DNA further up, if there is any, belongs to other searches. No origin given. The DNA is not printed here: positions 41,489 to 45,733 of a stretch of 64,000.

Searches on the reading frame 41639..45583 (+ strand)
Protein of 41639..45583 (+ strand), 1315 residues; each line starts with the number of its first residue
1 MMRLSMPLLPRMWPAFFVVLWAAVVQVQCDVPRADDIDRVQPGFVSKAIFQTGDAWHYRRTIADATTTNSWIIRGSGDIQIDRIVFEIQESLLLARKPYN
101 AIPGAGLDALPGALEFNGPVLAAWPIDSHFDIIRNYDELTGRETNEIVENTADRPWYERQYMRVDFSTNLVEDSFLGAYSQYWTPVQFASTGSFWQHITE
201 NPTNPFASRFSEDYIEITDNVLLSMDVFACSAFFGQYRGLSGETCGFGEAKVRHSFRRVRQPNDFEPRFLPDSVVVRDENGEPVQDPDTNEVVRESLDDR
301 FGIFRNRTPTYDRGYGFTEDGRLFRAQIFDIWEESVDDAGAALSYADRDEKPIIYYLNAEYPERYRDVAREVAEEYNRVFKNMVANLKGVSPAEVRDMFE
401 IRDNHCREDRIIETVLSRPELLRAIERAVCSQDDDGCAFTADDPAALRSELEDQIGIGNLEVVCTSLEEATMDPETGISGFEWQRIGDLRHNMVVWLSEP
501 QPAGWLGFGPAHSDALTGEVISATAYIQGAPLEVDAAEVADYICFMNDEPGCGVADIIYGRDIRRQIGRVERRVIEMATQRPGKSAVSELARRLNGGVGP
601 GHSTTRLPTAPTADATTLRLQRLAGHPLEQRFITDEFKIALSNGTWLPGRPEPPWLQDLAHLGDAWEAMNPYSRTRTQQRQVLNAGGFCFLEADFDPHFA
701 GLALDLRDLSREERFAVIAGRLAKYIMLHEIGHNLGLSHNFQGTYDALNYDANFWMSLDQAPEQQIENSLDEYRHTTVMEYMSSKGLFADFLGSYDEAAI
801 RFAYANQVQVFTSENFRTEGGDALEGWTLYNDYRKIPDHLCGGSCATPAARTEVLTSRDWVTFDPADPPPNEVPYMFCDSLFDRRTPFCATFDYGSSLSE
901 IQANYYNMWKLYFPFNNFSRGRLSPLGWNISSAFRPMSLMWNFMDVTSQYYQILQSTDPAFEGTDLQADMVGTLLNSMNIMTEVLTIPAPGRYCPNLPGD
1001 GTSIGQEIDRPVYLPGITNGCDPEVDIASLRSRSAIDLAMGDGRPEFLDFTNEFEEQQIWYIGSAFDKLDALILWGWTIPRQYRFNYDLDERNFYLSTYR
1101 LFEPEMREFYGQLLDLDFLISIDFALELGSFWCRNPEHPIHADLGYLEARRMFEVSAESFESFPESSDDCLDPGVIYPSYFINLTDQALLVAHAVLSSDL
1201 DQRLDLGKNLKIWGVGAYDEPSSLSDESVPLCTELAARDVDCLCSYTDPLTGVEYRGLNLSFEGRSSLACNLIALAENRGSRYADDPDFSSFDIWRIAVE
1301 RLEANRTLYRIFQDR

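Call 67: search_protein_families(library=pfam, proteins=[window:41639-45583:+], max_evalue=0.00001)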
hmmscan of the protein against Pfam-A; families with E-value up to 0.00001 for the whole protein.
window:41639-45583:+ (1315 aa): 1 family
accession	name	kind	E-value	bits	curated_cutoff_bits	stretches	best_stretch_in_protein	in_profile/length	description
PF16313.11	DUF4953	-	4.7e-08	33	24.2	1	718-806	8-97/316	Met-zincin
